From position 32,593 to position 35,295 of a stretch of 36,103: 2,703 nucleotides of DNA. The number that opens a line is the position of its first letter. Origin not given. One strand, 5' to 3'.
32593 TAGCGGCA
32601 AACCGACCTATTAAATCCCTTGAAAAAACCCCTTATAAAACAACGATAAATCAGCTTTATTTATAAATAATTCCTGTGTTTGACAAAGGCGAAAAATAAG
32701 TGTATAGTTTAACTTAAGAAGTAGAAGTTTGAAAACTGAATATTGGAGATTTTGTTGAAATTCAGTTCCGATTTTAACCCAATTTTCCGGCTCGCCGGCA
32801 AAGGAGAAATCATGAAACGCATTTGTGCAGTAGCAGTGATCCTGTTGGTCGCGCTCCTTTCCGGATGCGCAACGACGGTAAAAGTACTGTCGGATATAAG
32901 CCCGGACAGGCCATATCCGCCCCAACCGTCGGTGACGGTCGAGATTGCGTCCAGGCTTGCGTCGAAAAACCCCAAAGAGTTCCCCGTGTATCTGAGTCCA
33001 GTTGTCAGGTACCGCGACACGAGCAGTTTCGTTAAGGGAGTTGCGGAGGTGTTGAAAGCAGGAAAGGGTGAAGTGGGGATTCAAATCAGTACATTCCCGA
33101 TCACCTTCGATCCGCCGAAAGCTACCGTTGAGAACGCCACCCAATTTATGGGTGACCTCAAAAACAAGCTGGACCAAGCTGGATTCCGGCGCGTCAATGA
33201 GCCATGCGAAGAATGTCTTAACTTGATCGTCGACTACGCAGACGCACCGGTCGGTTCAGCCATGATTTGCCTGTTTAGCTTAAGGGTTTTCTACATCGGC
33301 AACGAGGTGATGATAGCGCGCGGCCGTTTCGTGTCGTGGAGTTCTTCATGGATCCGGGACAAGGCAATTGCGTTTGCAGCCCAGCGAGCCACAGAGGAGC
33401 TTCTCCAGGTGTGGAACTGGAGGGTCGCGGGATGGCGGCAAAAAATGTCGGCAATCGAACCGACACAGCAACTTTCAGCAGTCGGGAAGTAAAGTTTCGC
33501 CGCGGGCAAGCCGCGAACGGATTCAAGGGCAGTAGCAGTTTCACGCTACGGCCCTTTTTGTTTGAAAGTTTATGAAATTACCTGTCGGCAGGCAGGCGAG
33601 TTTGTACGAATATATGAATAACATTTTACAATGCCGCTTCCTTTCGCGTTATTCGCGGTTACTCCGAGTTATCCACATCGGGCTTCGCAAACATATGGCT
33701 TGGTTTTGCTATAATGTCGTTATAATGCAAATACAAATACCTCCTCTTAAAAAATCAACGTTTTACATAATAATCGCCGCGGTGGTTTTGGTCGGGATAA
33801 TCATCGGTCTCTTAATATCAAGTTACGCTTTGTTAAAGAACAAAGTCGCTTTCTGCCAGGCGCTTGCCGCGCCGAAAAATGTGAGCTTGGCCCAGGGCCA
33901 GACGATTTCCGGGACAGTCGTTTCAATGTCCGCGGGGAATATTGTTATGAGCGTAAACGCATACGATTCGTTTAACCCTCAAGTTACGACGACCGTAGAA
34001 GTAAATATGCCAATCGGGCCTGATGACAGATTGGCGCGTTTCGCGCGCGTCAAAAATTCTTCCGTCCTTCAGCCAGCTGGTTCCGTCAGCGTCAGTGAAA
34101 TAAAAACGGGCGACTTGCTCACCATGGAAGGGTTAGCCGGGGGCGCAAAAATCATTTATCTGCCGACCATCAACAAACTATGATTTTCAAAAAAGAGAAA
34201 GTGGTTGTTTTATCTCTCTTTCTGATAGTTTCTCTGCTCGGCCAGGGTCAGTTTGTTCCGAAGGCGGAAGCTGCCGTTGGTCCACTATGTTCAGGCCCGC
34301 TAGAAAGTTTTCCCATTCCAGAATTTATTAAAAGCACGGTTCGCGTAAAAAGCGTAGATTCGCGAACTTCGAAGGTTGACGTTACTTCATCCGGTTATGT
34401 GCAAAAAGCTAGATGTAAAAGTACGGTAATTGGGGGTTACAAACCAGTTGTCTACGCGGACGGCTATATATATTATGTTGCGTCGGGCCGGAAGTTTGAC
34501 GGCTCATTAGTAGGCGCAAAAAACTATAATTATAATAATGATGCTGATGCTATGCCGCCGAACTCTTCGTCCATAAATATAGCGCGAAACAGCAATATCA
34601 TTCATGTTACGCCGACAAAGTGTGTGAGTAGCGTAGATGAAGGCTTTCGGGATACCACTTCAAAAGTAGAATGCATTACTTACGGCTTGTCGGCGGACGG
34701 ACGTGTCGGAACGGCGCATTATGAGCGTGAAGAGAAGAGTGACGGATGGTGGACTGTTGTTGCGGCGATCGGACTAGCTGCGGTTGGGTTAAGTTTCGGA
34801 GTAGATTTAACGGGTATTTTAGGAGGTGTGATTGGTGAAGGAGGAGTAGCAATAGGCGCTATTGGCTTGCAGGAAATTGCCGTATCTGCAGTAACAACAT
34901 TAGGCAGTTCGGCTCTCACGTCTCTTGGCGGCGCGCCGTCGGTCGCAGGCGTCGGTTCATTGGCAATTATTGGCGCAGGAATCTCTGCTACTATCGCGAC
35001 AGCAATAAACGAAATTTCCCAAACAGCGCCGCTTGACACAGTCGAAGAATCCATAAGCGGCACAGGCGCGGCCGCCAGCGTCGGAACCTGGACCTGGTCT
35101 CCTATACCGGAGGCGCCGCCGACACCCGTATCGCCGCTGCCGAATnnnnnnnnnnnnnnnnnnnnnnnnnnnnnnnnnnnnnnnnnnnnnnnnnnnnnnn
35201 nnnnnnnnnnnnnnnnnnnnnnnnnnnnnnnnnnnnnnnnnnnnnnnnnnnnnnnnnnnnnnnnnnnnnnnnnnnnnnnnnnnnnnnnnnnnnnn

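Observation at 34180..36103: Unlisted long ORF encodes a surface protein ending in tandem thrombospondin type-1-like repeats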

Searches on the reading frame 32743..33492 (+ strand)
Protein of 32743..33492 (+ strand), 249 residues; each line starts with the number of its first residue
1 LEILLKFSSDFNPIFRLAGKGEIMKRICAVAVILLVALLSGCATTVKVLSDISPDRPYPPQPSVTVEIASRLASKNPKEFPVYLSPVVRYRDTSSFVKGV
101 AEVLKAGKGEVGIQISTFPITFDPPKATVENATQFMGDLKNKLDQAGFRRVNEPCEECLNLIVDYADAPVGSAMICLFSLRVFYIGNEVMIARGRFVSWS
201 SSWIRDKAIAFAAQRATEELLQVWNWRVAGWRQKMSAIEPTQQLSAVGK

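Call 9: search_protein_families(library=pfam, proteins=[window:32743-33492:+])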
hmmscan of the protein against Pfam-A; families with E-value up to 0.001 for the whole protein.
window:32743-33492:+ (249 aa): 0 families

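Call 84: find_encoding_contigs(protein=window:32809-33492:+, flank=10000, max_places=10)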
Protein window:32809-33492:+ (227 aa): no gene with exactly this product is on record in the collection.

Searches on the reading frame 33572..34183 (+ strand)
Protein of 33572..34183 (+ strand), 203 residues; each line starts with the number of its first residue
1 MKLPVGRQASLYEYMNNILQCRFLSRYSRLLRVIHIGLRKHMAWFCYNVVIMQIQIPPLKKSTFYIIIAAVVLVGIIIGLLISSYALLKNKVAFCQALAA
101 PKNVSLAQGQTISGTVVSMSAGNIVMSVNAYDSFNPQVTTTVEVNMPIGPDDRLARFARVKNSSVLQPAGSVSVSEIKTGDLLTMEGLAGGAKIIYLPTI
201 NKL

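Call 9: search_protein_families(library=pfam, proteins=[window:33572-34183:+])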
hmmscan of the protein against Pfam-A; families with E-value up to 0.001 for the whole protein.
window:33572-34183:+ (203 aa): 0 families

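Call 14: find_encoding_contigs(protein=window:33572-34183:+, flank=10000, max_places=10)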
Protein window:33572-34183:+ (203 aa): 3 contigs read that carry it; 3 places shown.
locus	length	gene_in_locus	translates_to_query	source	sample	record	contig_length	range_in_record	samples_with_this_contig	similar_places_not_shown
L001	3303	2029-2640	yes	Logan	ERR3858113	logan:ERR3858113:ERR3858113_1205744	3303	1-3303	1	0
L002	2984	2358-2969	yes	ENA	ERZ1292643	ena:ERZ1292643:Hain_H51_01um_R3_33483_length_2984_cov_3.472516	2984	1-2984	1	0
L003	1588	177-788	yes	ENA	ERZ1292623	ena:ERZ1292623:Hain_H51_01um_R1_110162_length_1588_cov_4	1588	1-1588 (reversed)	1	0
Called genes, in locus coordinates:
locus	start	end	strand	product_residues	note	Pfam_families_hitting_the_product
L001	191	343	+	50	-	-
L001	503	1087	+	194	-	PF13186:SPASM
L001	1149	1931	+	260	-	PF01209:Ubie_methyltran, PF03848:TehB, PF05175:MTS, PF13489:Methyltransf_23, PF13847:Methyltransf_31, PF08241:Methyltransf_11, PF08242:Methyltransf_12, PF13649:Methyltransf_25, +3 more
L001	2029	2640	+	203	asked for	-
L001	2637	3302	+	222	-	?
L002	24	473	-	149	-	-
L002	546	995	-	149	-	-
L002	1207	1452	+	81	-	-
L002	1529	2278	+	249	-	-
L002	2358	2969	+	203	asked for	-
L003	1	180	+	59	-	?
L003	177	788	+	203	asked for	-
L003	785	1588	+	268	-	?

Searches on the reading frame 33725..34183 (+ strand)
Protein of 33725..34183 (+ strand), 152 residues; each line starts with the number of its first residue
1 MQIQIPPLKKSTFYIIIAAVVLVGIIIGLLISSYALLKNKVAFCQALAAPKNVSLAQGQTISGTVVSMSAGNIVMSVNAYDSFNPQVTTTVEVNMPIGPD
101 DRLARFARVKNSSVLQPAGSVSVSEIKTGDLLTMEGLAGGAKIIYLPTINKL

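Call 83: find_encoding_contigs(protein=window:33725-34183:+, flank=10000, max_places=10)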
Protein window:33725-34183:+ (152 aa): no gene with exactly this product is on record in the collection.

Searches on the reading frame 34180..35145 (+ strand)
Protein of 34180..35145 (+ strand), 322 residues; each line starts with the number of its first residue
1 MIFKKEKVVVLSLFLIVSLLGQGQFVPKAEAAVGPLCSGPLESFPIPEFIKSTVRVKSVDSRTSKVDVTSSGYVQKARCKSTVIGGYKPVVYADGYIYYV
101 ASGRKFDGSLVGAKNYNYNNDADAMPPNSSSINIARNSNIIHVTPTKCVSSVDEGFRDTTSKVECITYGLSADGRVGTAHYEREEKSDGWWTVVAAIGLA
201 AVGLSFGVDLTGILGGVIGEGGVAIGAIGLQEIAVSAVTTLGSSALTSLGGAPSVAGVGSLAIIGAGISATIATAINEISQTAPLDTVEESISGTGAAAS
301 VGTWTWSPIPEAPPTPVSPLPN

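Call 36: find_homologous_proteins(query=window:34180-35145:+, max_evalue=0.01)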
Query seq(322 aa): 8000 candidates shared short words with the query, none scored E <= 0.01.

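Call 52: search_protein_representatives(protein=window:34180-35145:+)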
Query: 322 residues. Proteins with E-value up to 0.001 (for the whole library): 17; up to 1e-10: 4; up to 1e-30: 0. The best 17 are listed.
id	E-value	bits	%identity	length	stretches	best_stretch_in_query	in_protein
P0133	3.3e-22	95.5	42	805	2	128-320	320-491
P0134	7.0e-15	71.5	41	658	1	123-314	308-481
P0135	3.2e-12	62.8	36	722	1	125-307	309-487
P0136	8.3e-12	61.4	37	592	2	128-219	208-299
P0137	1.2e-10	57.6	31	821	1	126-314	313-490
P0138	5.7e-10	55.4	42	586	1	130-240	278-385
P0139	1.6e-09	53.9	37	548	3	123-199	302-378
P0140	2.7e-09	53.2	40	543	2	90-248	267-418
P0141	3.7e-08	49.4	42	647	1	131-216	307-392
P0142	2.8e-07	46.5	38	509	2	128-189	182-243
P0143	1.3e-06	44.3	40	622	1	129-316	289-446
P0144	1.9e-06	43.8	39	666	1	117-204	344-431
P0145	2.8e-06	43.3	40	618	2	129-203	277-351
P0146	7.7e-06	41.8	42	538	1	129-195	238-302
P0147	1.2e-05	41.2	34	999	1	127-322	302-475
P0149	2.4e-05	40.2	43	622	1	132-200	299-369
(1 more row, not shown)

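Call 58: search_protein_families(library=ncbifam, proteins=[P0133, P0134, P0137, P0138], max_evalue=1)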
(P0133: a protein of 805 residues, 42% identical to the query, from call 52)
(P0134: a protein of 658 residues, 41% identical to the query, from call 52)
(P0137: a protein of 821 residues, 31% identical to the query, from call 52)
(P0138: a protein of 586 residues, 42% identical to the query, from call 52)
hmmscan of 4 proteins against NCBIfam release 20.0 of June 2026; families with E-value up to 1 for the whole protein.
P0133 (805 aa): 2 families
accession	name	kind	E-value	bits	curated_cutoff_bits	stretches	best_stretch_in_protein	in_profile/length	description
NF058597.1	CoaZ_rpt_PGGG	domain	3.3e-29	100.8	30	1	627-714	1-88/88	choice-of-anchor Z repeating domain-containing protein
NF058592.1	GxPGS_dom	subfamily_domain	0.4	10.8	45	1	643-696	10-65/65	PGS family Ig-like domain-containing protein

P0134 (658 aa): 0 families

P0137 (821 aa): 0 families

P0138 (586 aa): 1 family
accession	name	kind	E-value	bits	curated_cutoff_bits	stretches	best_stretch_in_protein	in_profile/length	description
NF052356.1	mannose_binding_lectin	equivalog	0.022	15.4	80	1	497-562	2-61/103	mannose-binding lectin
